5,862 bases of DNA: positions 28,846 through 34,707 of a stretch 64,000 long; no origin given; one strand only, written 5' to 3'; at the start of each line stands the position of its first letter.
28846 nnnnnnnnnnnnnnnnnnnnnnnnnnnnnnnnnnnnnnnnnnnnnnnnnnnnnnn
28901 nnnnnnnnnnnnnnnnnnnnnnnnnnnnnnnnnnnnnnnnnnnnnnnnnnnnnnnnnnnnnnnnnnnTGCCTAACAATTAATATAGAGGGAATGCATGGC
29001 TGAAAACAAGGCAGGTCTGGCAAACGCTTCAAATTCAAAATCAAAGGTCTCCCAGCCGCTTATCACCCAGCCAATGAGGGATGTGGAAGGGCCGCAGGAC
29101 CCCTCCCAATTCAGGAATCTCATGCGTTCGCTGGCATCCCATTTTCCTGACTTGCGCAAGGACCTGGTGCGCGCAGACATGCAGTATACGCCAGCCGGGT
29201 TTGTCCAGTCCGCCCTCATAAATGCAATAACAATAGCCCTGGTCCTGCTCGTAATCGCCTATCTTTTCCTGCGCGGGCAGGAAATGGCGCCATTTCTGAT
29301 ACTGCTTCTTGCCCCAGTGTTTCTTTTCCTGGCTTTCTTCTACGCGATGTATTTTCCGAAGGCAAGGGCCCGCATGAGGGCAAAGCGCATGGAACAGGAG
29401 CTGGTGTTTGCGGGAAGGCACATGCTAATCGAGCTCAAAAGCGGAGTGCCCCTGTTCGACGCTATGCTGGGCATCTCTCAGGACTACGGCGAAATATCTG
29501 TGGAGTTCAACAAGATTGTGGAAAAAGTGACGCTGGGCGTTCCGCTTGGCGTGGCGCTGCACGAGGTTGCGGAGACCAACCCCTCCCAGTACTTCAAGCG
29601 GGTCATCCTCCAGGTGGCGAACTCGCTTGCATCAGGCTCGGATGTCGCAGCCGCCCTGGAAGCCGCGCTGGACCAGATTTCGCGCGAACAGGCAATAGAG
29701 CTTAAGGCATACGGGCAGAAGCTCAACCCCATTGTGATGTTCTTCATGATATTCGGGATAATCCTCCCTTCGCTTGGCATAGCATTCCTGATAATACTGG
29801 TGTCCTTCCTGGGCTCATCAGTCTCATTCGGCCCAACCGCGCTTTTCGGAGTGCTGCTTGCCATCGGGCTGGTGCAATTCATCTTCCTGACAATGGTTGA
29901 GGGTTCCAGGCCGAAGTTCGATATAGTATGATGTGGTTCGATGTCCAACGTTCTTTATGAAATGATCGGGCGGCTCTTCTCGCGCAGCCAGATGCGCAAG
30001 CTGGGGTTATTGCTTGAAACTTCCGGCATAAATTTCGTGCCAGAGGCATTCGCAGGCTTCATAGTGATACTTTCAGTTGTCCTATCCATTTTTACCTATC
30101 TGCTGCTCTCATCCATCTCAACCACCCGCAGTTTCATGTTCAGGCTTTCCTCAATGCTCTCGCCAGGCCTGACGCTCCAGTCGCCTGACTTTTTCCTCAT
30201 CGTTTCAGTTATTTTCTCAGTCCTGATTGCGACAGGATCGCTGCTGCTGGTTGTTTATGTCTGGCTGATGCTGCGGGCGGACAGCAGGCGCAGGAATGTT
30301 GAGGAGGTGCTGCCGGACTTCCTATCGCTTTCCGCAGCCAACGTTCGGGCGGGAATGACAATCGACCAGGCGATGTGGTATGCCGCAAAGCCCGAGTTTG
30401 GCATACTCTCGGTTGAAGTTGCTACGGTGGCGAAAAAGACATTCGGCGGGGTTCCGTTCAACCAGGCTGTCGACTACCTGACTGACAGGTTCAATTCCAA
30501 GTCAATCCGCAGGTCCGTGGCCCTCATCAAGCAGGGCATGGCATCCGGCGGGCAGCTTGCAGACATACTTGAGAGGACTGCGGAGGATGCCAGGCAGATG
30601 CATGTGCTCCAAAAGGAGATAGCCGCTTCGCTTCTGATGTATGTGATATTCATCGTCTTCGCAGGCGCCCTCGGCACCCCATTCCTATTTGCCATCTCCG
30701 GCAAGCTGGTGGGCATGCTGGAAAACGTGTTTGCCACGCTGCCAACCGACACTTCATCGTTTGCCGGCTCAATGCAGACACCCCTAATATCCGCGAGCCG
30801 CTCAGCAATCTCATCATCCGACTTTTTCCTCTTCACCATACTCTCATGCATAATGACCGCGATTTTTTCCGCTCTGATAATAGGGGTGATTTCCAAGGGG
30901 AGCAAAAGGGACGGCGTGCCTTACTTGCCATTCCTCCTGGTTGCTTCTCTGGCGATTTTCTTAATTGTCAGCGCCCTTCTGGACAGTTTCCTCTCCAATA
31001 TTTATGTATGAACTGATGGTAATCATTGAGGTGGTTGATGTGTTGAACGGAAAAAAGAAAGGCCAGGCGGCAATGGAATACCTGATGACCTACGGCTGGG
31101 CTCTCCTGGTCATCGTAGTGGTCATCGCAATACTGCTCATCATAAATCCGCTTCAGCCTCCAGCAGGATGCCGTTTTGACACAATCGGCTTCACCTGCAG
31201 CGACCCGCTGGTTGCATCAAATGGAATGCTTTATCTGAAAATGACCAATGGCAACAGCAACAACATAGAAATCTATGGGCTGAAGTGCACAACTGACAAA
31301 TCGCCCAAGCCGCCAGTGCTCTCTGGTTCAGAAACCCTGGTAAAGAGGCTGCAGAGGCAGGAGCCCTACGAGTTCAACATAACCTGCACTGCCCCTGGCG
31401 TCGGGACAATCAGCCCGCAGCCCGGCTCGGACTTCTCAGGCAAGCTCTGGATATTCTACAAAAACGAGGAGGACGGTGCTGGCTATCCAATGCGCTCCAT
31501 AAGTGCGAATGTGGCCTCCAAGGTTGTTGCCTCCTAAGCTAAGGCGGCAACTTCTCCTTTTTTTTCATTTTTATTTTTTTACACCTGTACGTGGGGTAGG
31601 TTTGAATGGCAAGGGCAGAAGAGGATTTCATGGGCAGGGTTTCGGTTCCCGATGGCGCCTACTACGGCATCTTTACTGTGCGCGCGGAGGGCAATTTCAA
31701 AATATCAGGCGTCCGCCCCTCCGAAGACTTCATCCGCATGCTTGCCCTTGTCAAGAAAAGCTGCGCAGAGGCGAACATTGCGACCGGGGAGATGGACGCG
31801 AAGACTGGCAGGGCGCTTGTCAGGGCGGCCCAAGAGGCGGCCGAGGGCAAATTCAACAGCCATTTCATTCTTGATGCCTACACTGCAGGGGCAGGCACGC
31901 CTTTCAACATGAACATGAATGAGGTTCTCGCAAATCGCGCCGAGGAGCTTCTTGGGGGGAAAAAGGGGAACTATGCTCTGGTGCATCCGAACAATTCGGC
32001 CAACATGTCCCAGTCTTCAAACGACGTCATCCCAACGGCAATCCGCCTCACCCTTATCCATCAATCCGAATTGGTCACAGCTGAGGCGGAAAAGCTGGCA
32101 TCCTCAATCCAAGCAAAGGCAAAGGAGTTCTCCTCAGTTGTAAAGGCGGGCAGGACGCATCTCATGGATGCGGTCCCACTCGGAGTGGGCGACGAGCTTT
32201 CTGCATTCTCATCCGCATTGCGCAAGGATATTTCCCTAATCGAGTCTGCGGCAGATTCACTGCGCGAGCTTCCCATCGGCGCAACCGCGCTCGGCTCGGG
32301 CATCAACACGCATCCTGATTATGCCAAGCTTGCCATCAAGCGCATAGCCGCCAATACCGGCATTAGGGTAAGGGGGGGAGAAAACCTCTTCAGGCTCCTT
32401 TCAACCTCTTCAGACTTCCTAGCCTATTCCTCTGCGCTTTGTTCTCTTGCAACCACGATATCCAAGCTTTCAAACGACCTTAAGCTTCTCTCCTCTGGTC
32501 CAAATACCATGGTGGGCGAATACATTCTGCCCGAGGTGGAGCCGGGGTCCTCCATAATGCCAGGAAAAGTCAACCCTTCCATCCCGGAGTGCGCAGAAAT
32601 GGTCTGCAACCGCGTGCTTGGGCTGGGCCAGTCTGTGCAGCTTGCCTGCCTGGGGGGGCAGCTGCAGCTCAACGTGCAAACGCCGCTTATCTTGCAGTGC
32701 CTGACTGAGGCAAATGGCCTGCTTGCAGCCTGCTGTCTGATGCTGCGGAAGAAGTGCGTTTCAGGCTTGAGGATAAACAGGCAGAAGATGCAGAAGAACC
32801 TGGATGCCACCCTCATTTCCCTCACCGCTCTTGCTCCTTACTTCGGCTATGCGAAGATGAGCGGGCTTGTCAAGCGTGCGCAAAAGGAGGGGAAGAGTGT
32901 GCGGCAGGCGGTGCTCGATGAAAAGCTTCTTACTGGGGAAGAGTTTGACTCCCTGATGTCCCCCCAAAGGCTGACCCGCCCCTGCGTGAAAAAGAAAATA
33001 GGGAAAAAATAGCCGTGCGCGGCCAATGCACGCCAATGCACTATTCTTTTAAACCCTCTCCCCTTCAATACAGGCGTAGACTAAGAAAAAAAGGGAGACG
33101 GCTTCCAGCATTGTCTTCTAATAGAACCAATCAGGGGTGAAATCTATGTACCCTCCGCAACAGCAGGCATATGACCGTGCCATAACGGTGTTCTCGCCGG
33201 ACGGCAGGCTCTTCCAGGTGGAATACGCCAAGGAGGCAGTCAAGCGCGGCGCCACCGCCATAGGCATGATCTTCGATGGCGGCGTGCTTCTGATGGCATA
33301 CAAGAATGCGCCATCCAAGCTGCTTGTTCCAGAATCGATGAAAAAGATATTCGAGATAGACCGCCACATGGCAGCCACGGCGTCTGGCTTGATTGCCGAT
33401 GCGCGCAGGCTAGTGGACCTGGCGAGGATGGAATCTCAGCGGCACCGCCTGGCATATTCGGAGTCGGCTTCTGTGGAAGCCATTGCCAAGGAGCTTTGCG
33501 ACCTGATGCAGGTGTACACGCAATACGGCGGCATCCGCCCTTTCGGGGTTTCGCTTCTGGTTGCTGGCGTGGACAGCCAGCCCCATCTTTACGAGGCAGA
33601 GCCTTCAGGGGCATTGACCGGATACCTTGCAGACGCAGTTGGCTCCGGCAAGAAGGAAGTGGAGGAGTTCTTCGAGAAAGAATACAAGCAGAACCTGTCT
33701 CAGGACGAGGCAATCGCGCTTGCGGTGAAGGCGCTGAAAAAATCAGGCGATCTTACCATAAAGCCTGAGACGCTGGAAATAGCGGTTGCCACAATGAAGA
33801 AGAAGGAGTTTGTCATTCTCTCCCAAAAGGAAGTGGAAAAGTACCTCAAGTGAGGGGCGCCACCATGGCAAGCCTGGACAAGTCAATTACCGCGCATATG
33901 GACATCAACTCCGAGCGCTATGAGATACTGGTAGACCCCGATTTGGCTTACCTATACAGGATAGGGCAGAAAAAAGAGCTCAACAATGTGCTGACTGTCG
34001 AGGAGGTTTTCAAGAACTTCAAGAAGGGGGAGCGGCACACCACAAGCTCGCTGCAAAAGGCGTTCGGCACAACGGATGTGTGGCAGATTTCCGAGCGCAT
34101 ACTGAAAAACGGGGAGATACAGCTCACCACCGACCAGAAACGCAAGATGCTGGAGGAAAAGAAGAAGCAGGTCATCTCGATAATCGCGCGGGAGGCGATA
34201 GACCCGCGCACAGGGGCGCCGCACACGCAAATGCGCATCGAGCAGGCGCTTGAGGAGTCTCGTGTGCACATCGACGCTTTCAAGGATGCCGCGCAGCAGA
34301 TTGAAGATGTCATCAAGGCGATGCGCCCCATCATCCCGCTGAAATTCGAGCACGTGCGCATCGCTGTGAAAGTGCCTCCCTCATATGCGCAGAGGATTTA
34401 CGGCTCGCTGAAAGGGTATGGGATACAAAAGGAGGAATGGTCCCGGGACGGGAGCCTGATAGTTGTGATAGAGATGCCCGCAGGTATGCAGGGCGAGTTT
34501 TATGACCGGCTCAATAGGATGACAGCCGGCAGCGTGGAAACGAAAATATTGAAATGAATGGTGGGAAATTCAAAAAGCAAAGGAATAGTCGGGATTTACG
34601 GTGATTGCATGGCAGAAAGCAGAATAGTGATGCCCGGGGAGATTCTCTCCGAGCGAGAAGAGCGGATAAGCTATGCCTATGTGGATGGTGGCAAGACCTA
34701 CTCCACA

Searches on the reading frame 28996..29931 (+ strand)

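Call 42: search_protein_families(library=pfam, proteins=[window:28996-29931:+], max_evalue=0.0001)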
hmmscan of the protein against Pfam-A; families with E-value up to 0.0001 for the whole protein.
window:28996-29931:+ (311 aa): 2 families
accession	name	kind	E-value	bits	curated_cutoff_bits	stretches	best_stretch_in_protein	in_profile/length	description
PF00482.28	T2SSF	-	1.7e-17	63.9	25.2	1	141-262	3-122/125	Type II secretion system (T2SS), protein F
PF20990.2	DUF2207_C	-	4.1e-05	23.9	33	0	35-122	103-191/247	Predicted membrane protein (DUF2207) C-terminal domain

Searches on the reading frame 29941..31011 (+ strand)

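Call 42: search_protein_families(library=pfam, proteins=[window:29941-31011:+], max_evalue=0.0001)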
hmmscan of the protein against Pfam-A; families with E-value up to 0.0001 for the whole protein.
window:29941-31011:+ (356 aa): 1 family
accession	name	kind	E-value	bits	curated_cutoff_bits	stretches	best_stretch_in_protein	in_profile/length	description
PF00482.28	T2SSF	-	1.2e-13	51.5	25.2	1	127-252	1-123/125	Type II secretion system (T2SS), protein F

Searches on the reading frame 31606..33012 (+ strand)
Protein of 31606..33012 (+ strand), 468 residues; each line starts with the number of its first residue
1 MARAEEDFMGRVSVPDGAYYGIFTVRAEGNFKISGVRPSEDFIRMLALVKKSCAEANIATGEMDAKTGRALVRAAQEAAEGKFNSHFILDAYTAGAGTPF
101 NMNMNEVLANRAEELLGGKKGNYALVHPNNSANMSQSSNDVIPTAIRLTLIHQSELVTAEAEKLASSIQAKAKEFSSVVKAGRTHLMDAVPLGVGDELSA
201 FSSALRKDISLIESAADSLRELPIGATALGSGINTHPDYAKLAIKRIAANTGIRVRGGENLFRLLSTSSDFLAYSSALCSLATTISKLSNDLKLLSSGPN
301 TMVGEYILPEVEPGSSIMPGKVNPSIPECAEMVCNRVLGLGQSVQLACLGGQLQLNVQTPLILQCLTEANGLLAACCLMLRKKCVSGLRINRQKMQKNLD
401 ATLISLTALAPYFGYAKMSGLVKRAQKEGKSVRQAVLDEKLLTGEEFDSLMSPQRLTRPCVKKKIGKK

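Call 42: search_protein_families(library=pfam, proteins=[window:31606-33012:+], max_evalue=0.0001)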
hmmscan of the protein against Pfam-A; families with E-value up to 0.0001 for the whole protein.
window:31606-33012:+ (468 aa): 2 families
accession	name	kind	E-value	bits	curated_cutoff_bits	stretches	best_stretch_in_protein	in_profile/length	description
PF00206.25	Lyase_1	-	1.5e-76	258.3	27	1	10-339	1-312/312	Lyase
PF10415.14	FumaraseC_C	-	5e-16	59.3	32.5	1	407-458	3-54/54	Fumarase C C-terminus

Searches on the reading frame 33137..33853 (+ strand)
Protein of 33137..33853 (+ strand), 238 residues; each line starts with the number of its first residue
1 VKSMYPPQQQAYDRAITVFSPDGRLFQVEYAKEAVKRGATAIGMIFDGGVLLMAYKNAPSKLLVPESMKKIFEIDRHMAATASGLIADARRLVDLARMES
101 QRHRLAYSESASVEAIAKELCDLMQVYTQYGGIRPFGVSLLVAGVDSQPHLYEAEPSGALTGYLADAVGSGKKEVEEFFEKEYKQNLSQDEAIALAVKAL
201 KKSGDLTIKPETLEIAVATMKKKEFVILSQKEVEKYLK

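Call 42: search_protein_families(library=pfam, proteins=[window:33137-33853:+], max_evalue=0.0001)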
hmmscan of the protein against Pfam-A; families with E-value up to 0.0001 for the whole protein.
window:33137-33853:+ (238 aa): 2 families
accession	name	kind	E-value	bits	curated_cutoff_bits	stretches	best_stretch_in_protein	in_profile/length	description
PF00227.31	Proteasome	-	3.5e-54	183.8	22.4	1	35-217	1-188/189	Proteasome subunit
PF10584.14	Proteasome_A_N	-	3e-14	52.8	27.7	1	12-34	1-23/23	Proteasome subunit A N-terminal signature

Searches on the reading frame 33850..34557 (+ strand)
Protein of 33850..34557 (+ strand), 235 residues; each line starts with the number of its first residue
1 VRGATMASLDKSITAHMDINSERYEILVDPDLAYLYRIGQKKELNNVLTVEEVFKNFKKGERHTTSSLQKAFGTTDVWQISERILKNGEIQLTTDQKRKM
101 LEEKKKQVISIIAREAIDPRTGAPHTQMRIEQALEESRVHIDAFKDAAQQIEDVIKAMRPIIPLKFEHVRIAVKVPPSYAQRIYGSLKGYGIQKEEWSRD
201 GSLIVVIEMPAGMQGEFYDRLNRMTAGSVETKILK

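Call 42: search_protein_families(library=pfam, proteins=[window:33850-34557:+], max_evalue=0.0001)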
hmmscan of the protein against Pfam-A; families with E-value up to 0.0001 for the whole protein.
window:33850-34557:+ (235 aa): 3 families
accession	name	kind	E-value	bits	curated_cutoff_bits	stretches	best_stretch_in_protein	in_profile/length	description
PF01172.24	SBDS_N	-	1.1e-22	80.2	24.6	1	14-98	4-88/88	Shwachman-Bodian-Diamond syndrome (SBDS) N-terminal domain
PF09377.16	SBDS_domain_II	-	3e-22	78.7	27.2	1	106-167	1-62/62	SBDS protein, domain II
PF20268.4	SBDS_C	-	7.7e-19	67.8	27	1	169-235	1-70/71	SBDS protein, C-terminal domain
